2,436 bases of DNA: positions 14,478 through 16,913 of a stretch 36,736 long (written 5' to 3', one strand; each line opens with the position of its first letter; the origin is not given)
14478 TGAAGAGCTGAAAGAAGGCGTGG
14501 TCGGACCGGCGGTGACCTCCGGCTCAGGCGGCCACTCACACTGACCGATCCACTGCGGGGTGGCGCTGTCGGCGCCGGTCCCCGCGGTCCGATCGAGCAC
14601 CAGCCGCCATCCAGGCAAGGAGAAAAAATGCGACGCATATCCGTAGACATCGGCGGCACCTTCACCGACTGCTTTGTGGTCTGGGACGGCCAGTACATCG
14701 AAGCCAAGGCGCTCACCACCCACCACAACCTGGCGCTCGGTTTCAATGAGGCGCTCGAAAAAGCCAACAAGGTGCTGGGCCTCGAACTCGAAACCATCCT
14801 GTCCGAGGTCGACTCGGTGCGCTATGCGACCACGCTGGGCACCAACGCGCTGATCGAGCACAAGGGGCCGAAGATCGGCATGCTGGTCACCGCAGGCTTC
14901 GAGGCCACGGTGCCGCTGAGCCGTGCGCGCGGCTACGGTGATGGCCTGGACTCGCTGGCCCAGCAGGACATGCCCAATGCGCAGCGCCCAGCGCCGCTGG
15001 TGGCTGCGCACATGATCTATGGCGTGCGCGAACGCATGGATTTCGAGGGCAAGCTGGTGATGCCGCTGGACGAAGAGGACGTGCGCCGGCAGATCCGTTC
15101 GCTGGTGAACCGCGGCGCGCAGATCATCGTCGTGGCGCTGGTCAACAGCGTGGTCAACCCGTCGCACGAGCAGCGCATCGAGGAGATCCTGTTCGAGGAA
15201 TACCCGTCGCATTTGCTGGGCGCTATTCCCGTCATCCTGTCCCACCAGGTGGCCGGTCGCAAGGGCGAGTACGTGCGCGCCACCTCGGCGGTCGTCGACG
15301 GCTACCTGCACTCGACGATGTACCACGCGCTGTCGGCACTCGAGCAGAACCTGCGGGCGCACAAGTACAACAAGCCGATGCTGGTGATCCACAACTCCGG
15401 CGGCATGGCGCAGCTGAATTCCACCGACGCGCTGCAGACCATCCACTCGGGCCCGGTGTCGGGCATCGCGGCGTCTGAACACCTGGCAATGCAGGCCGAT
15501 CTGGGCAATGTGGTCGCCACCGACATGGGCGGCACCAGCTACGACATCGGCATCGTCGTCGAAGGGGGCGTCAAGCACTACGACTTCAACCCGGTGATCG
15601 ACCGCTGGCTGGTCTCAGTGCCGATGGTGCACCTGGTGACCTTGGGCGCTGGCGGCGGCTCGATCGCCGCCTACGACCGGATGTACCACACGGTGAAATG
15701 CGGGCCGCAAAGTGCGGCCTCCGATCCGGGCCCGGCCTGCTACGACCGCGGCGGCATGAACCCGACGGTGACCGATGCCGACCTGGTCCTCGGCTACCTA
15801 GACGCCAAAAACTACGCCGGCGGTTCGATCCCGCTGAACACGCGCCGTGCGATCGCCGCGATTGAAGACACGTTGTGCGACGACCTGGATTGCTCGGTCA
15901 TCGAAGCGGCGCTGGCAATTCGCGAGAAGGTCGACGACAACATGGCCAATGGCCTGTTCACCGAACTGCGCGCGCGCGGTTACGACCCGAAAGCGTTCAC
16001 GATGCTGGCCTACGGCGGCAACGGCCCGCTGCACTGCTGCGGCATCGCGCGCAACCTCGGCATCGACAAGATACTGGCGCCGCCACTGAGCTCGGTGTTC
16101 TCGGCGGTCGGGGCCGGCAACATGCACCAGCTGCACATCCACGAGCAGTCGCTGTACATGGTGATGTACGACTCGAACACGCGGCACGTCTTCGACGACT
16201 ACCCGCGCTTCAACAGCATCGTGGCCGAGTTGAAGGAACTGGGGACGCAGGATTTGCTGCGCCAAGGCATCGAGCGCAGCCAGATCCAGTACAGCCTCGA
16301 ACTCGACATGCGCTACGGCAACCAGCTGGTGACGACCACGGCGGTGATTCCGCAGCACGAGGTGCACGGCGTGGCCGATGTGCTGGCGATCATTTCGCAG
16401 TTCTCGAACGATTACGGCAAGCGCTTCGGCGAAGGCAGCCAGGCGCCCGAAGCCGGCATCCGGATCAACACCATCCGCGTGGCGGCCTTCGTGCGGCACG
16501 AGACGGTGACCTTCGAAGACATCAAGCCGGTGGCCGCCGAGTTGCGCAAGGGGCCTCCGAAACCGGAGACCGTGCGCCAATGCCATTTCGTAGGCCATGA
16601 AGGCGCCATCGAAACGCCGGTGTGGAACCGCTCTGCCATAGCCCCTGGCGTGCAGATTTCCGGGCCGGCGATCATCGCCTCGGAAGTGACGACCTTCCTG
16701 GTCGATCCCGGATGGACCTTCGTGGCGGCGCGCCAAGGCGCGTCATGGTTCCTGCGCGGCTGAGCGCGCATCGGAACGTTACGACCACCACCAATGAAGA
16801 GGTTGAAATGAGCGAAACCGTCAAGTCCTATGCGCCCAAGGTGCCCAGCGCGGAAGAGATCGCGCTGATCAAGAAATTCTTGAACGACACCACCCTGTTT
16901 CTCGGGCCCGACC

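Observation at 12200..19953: Five-gene acetophenone-carboxylase-like operon (HyuA, gamma, HyuA, HyuB, 290-aa protein) with unknown substrate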

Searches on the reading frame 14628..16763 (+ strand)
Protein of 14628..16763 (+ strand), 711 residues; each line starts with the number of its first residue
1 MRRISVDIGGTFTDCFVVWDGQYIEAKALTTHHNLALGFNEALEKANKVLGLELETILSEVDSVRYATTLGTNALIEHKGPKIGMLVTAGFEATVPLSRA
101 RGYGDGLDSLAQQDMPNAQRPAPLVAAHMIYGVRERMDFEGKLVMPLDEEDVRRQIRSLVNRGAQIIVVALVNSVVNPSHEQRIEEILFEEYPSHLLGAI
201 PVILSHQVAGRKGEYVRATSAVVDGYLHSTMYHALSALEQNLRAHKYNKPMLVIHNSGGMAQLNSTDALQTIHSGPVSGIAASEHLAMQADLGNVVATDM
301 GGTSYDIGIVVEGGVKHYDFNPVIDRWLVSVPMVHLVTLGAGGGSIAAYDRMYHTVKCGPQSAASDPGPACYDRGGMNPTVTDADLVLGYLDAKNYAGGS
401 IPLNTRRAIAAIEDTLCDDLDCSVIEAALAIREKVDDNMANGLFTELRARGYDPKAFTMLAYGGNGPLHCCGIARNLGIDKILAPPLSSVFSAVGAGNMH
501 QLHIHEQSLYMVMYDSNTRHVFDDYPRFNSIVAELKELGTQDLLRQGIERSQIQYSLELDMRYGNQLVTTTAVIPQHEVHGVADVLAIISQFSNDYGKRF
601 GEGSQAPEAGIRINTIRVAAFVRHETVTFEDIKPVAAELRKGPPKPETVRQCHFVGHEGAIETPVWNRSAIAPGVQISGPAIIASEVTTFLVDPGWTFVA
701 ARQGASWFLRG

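Call 9: search_protein_families(library=pfam, proteins=[window:14628-16763:+], max_evalue=0.01)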
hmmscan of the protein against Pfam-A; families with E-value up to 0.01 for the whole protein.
window:14628-16763:+ (711 aa): 4 families
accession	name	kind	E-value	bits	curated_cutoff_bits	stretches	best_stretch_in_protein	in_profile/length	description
PF01968.24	Hydantoinase_A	-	1.9e-73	247.7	22.9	1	217-497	1-283/291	Hydantoinase/oxoprolinase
PF05378.19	Hydant_A_N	-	1.4e-38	132.9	25.2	1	3-190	1-174/176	Hydantoinase/oxoprolinase N-terminal region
PF19278.4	Hydant_A_C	-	2.9e-19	69.7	21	1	528-697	14-179/193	Hydantoinase/oxoprolinase C-terminal domain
PF13941.12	MutL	-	0.0044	16.3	27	0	5-51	3-53/450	MutL protein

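Call 10: search_protein_families(library=ncbifam, proteins=[window:14628-16763:+], max_evalue=0.01)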
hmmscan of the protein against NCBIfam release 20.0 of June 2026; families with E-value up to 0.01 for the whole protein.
window:14628-16763:+ (711 aa): 3 families
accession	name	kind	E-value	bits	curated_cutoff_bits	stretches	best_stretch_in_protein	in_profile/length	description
NF042975.2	AcphenoCarb_ApcC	equivalog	2.4e-175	584.8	1500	1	1-698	8-699/733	acetophenone carboxylase subunit gamma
NF050156.1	CapLactmsAlpCapA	equivalog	9e-127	424.2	1000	1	3-702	2-679/689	caprolactamase subunit alpha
NF042960.1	AcphenoCarb_ApcA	equivalog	2e-88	297.3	1250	1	1-702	1-649/658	acetophenone carboxylase subunit alpha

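Call 14: search_solved_structures(query=window:14628-16763:+, max_evalue=0.001)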
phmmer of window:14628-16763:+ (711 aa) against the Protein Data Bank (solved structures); distinct sequences matched with E-value up to 0.001: 6.
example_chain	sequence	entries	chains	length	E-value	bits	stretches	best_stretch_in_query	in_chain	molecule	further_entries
5l9w_B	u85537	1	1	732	3e-159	534.8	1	3-695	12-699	Acetophenone carboxylase gamma subunit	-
5svb_B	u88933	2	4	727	1.7e-85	291.1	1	4-696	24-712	Acetone carboxylase beta subunit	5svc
5m45_B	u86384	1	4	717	2.2e-85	290.7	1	4-696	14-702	Acetone carboxylase beta subunit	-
7hk5_A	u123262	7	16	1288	1.3e-80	274.9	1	1-699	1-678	N-methylhydantoinase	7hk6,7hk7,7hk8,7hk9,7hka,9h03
6yra_A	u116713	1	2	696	3.1e-79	270.3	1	3-698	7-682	5-oxoprolinase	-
5l9w_b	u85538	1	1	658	3.3e-66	227.3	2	150-563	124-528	Acetophenone carboxylase alpha subunit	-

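Call 65: search_solved_structures(query=window:14628-16763:+, max_evalue=1e-100, show_alignments=1)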
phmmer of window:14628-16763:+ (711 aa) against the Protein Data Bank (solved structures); distinct sequences matched with E-value up to 1e-100: 1.
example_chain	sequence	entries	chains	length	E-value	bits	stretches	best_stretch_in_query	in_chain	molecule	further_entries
5l9w_B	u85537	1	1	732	3e-159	534.8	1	3-695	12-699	Acetophenone carboxylase gamma subunit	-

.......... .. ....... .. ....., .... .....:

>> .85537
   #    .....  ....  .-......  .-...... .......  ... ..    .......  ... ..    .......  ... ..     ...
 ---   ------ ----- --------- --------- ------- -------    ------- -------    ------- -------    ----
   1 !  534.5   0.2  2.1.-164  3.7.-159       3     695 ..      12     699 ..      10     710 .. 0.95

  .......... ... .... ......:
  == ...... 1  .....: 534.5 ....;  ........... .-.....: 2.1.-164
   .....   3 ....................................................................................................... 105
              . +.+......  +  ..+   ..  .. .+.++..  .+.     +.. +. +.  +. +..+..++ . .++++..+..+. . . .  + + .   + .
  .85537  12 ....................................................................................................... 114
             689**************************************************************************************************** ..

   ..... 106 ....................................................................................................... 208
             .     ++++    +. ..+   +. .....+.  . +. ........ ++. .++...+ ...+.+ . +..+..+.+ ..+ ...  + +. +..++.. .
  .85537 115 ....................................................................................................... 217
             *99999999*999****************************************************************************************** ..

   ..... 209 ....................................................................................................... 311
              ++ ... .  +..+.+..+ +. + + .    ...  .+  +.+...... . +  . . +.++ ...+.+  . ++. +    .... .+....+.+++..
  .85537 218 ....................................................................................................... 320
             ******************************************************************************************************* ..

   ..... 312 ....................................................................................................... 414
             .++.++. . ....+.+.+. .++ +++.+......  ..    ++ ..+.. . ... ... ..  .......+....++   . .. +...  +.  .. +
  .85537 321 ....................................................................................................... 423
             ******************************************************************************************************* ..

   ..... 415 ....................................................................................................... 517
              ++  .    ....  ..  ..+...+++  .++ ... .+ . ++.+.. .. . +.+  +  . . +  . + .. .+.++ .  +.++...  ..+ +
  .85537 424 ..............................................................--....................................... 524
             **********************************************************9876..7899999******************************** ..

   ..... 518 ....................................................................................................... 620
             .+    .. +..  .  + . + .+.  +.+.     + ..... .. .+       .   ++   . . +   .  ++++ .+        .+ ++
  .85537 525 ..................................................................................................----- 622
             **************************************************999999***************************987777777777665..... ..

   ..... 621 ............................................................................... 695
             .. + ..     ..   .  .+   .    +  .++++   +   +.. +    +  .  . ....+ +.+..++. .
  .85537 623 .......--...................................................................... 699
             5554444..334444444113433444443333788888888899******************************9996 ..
